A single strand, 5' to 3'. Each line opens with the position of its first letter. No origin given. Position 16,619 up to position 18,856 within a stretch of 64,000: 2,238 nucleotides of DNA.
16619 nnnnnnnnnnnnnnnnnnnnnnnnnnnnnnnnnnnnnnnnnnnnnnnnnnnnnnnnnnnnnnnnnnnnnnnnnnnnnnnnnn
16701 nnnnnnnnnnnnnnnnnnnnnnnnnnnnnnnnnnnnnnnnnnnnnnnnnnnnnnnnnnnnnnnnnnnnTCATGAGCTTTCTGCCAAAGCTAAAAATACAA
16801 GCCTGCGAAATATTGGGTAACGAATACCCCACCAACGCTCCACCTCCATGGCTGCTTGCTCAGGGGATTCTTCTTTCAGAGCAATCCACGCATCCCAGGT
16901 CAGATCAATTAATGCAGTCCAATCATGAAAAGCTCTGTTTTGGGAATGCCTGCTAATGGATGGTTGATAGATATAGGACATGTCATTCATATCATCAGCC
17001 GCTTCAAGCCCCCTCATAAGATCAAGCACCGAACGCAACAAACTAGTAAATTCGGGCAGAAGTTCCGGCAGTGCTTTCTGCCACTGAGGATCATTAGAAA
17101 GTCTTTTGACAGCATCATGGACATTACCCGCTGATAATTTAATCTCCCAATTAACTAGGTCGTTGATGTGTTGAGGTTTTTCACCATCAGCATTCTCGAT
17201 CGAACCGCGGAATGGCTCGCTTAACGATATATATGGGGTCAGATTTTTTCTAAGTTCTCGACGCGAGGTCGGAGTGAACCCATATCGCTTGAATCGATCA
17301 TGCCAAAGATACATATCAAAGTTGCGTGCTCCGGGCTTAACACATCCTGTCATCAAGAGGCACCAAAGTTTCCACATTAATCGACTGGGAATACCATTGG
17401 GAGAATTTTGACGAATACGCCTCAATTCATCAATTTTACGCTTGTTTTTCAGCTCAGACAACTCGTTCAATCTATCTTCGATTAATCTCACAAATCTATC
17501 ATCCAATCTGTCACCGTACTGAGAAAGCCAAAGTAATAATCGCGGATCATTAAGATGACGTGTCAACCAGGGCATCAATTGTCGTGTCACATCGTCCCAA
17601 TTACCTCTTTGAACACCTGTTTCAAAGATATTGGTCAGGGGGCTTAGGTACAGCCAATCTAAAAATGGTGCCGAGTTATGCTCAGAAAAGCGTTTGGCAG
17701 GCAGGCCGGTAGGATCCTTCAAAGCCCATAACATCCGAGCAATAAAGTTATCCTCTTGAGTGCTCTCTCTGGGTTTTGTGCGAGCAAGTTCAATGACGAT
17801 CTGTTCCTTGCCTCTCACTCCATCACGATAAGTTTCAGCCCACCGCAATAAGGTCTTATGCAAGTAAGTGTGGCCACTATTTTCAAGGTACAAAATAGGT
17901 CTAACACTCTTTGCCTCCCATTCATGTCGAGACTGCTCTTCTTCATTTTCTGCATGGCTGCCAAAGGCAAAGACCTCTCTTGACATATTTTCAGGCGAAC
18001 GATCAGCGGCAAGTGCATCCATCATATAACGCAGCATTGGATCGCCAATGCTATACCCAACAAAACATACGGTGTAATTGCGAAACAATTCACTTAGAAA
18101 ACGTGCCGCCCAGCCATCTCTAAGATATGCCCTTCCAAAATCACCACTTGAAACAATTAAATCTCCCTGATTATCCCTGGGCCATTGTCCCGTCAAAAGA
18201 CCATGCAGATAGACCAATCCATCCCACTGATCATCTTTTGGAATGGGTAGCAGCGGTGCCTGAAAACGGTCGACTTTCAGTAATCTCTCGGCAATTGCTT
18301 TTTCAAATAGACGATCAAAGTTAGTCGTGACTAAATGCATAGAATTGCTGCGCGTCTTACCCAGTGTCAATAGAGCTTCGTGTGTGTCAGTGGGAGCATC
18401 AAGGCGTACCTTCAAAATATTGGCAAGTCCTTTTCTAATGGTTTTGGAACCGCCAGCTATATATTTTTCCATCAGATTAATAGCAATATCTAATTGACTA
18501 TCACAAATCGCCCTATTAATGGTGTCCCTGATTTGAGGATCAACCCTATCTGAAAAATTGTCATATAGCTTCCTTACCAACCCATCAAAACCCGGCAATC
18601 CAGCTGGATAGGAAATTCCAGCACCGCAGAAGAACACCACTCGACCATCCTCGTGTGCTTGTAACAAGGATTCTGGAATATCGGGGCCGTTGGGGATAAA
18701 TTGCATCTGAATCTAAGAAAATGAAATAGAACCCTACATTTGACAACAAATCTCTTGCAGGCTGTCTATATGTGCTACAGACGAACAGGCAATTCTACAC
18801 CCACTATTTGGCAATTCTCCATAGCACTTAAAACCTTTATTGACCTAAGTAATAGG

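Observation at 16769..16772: Unit 2 split is a frame change with an ATGA stop/start overlap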

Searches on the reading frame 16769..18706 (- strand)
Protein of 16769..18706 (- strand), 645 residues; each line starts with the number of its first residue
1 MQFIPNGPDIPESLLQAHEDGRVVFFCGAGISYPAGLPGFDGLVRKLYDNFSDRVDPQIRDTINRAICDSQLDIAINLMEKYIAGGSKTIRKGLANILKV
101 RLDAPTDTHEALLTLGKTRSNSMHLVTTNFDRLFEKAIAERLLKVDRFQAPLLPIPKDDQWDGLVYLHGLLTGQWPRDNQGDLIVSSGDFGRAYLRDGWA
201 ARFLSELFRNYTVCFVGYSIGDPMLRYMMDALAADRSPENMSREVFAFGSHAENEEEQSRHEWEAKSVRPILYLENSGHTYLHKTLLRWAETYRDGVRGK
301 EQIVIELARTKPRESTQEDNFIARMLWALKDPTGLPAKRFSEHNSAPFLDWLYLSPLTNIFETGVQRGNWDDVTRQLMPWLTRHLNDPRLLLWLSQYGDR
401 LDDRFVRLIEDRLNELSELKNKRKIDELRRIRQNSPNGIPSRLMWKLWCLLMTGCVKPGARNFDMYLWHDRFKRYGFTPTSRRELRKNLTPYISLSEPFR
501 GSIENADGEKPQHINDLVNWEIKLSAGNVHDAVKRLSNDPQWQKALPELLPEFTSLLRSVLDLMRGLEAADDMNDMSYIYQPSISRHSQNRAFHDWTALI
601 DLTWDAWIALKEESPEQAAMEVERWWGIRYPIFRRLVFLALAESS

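Call 5: search_protein_families(library=pfam, proteins=[window:16769-18706:-], max_evalue=0.01)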
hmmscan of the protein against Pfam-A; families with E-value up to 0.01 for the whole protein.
window:16769-18706:- (645 aa): 1 family
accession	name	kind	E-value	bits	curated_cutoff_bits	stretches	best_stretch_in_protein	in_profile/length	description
PF13289.12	SIR2_2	-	4.8e-25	88.7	24.5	1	124-271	2-141/141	SIR2-like domain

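Call 6: search_protein_families(library=padloc, proteins=[window:16769-18706:-], max_evalue=0.01)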
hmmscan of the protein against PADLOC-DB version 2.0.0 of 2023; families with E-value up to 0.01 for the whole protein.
window:16769-18706:- (645 aa): 16 families
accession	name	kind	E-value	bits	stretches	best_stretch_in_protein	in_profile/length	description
PDLC02183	Dsr1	-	4.1e-222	738.4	2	1-353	1-354/1275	-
PDLC04167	Dsr1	-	7e-113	376.5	1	1-642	1-650/1248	-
PDLC03856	LmuA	-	1e-11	42.7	1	13-229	7-214/433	-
PDLC00407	ThsA1|ThsA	-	3.9e-10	37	1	14-272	13-246/478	STALD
PDLC04166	Dsr1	-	2.5e-08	30.2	1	4-222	6-210/1227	-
PDLC04082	SIR2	-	4.3e-07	27.1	1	14-147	9-153/345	-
PDLC00409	ThsA1|ThsA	-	5.1e-06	24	1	13-238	13-215/242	STALD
PDLC04087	SIR2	-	2.5e-05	21.3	1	16-141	12-151/343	-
PDLC04091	SIR2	-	5.2e-05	20.7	1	15-148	10-154/345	-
PDLC04081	SIR2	-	0.00011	19.5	1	69-145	80-160/345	-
PDLC04968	PDC-S25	-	0.00054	17.1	1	81-233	99-242/517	-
PDLC05061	PDC-S65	-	0.0019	15.5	1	104-140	122-157/592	-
PDLC04079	SIR2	-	0.0041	13.7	1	121-156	184-220/430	-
PDLC02408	Aga_SIR2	-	0.005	14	0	87-140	113-166/343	Class II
PDLC05060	PDC-S65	-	0.0055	13.6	1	104-140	30-65/503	-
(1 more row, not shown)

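Call 10: find_encoding_contigs(protein=window:16769-18706:-, flank=10000, max_places=10)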
Protein window:16769-18706:- (645 aa): no gene with exactly this product is on record in the collection.

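Call 11: find_homologous_proteins(query=window:16772-18706:-)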
Query window:16772-18706:- (645 aa): 1226 proteins with E <= 0.001 among 8000 candidates; the best 120 are listed.
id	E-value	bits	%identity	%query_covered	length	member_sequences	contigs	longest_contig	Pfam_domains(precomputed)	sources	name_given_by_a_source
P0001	0.0e+0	1456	100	97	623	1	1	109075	PF13289.13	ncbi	-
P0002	6.1e-226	770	54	100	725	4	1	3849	PF13289.13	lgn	-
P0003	9.7e-225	766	53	100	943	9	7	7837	PF13289.13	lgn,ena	-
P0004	1.6e-224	765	54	100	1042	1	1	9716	PF13289.13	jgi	-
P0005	4.6e-223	760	53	100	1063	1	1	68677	PF13289.13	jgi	jgi:hypothetical protein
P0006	5.0e-222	757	53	100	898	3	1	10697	PF13289.13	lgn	-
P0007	2.2e-220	752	53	100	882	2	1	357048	PF13289.13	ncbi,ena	-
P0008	2.8e-220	751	53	99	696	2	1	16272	PF13289.13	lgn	-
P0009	3.6e-218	744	52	100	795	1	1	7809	PF13289.13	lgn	-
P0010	1.3e-217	742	55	95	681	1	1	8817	PF13289.13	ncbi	-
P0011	3.6e-217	741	53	100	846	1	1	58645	PF13289.13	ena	-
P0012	2.9e-216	738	52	100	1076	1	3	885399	PF13289.13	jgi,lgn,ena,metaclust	metaclust:\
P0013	1.3e-215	736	52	100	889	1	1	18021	PF13289.13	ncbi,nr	ncbi:MAG: SIR2 family protein, partial [Nitrospira sp.]|nr:SIR2 family protein [Nitrospira sp.]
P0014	3.2e-213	728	51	100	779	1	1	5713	PF13289.13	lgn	-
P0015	3.1e-212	725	51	100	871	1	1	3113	PF13289.13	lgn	-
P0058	1.5e-193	663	48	99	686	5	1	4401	PF13289.13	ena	-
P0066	2.6e-190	652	47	99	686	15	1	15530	PF13289.13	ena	-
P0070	1.1e-189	650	47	100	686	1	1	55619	PF13289.13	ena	-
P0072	3.5e-188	645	47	100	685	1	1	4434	PF13289.13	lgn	-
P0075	1.4e-187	643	48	100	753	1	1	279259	PF13289.13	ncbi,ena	-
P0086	7.9e-186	637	49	93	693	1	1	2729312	PF13289.13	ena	-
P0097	5.8e-183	628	45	100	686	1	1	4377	PF13289.13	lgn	-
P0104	2.0e-181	623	46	99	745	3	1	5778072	PF13289.13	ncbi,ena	-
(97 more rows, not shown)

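Call 12: find_encoding_contigs(protein=P0001, flank=10000, max_places=5)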
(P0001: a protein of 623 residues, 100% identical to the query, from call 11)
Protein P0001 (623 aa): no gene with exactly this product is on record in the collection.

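Call 13: find_encoding_contigs(protein=P0086, flank=6000, max_places=3)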
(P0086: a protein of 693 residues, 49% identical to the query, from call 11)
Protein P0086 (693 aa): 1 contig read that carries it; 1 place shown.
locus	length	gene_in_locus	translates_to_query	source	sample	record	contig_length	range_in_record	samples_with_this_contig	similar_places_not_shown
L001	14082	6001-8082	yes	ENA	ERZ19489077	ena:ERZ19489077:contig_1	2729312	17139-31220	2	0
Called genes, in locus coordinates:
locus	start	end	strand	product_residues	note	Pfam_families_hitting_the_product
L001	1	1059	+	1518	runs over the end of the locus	PF13872:AAA_34, PF04851:ResIII (weak), PF13871:Helicase_C_4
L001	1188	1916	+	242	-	PF04002:RadC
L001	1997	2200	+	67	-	-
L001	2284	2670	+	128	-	-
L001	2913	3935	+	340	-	PF23639:DUF7146, PF13362:Toprim_3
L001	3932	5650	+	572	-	PF13401:AAA_22 (weak)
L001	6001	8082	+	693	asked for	PF13289:SIR2_2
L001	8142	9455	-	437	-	PF13701:DDE_Tnp_1_4, PF01609:DDE_Tnp_1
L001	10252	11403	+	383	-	-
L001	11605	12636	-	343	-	-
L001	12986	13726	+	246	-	-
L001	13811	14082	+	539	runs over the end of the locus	-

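Call 17: find_encoding_contigs(protein=P0070, flank=8000, max_places=3)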
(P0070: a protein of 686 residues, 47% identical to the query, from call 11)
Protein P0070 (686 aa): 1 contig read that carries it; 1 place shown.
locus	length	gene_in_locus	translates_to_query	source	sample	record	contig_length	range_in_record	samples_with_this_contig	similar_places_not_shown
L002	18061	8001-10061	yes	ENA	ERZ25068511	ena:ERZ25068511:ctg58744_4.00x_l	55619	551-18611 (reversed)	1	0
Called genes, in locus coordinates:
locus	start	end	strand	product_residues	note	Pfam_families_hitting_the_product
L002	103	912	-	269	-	-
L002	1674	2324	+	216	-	PF07995:GSDH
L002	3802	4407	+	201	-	-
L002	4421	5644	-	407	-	PF01555:N6_N4_Mtase, PF01844:HNH, PF14279:HNH_5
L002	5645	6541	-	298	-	PF12760:Zn_ribbon_IS1595, PF12762:DDE_Tnp_IS1595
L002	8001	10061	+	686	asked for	PF13289:SIR2_2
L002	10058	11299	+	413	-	-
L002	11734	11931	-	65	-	-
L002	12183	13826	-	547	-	PF13620:CarboxypepD_reg, PF08450:SGL (faint), PF24684:Vgb_lyase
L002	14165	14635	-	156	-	PF07978:NIPSNAP (weak)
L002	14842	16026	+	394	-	PF01408:GFO_IDH_MocA, PF02894:GFO_IDH_MocA_C, PF22725:GFO_IDH_MocA_C3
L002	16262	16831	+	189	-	-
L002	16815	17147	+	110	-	PF12840:HTH_20 (weak), PF13601:HTH_34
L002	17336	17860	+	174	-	PF04191:PEMT, PF04140:ICMT (weak)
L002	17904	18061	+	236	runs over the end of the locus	?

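Call 18: find_encoding_contigs(protein=P0066, flank=8000, max_places=3)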
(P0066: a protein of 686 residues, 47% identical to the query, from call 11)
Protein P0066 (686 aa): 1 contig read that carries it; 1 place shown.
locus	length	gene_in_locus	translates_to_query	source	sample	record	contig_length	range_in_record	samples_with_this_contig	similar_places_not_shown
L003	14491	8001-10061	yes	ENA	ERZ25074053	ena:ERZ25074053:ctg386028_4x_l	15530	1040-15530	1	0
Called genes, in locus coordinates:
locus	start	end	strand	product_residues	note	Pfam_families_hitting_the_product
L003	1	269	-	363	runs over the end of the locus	PF13276:HTH_21, PF00665:rve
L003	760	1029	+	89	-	-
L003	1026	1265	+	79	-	-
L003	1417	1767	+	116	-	PF03852:Vsr (weak)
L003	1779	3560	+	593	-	PF00149:Metallophos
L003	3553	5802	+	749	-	PF13589:HATPase_c_3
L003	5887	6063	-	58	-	-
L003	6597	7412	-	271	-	PF13276:HTH_21, PF00665:rve, PF13683:rve_3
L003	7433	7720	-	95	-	PF01527:HTH_Tnp_1, PF13542:HTH_Tnp_ISL3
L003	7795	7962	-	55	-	-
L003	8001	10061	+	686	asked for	PF13289:SIR2_2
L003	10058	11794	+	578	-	-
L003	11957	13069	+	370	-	-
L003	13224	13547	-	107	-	-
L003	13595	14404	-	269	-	PF20404:DUF6694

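Call 27: find_encoding_contigs(protein=P0072, flank=8000, max_places=3)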
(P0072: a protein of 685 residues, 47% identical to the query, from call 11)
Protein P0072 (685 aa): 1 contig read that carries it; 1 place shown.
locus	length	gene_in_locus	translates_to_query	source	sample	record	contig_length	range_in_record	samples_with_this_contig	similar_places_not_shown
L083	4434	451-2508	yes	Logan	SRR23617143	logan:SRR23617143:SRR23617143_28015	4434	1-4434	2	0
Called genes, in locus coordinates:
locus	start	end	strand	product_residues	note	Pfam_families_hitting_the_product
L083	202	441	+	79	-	-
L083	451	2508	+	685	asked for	PF13289:SIR2_2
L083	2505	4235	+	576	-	-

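Call 28: find_encoding_contigs(protein=P0097, flank=8000, max_places=3)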
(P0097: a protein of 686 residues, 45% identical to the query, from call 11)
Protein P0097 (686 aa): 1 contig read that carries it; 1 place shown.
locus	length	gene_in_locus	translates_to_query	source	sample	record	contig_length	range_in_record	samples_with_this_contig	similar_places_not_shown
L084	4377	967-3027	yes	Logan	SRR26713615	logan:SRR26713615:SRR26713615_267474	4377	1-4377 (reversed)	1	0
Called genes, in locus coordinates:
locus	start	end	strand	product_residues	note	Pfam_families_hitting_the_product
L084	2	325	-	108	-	?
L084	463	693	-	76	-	-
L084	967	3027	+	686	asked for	PF13289:SIR2_2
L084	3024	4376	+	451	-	?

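Call 29: find_encoding_contigs(protein=P0058, flank=8000, max_places=3)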
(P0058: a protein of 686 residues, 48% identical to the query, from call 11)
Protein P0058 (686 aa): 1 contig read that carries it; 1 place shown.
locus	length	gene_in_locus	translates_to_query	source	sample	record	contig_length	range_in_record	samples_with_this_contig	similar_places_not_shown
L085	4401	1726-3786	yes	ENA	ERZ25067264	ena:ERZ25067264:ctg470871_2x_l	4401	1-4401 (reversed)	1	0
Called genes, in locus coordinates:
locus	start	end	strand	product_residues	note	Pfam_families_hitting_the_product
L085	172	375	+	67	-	PF01527:HTH_Tnp_1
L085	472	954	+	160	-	PF13276:HTH_21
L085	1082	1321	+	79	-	PF13683:rve_3, PF13333:rve_2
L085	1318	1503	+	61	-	-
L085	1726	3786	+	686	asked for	PF13289:SIR2_2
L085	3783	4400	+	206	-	?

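Call 34: find_encoding_contigs(protein=P0104, flank=6000, max_places=2)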
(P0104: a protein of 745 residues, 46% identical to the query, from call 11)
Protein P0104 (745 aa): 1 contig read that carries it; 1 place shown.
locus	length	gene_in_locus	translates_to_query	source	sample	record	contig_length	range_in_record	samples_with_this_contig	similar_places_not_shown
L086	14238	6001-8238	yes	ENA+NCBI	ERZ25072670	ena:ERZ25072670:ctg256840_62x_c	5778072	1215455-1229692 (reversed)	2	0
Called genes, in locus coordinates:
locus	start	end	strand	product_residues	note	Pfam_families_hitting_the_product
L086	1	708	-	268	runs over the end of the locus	PF13276:HTH_21, PF00665:rve, PF13683:rve_3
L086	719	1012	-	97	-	PF01527:HTH_Tnp_1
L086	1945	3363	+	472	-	PF21941:SMEK_N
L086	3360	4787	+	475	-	-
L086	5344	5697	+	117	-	PF13391:HNH_2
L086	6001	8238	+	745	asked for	PF13289:SIR2_2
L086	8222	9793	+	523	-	-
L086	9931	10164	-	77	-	-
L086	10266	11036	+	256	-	PF05721:PhyH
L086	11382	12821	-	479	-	-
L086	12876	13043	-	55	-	-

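Call 35: find_encoding_contigs(protein=P0075, flank=6000, max_places=2)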
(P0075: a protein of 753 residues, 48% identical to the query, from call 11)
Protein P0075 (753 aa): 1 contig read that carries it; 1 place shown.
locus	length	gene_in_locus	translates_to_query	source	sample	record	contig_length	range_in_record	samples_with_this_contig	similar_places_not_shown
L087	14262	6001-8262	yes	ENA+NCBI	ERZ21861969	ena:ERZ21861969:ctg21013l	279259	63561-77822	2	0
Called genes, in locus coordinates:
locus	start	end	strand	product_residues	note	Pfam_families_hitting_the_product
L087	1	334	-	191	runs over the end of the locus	-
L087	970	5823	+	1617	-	PF01048:PNP_UDP_1, PF05729:NACHT (weak)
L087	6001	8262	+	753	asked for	PF13289:SIR2_2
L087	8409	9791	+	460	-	-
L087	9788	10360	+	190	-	-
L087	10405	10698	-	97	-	-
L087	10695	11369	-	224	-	-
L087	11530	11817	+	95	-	-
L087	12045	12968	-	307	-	PF01063:Aminotran_4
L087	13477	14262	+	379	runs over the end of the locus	PF00355:Rieske, PF00848:Ring_hydroxyl_A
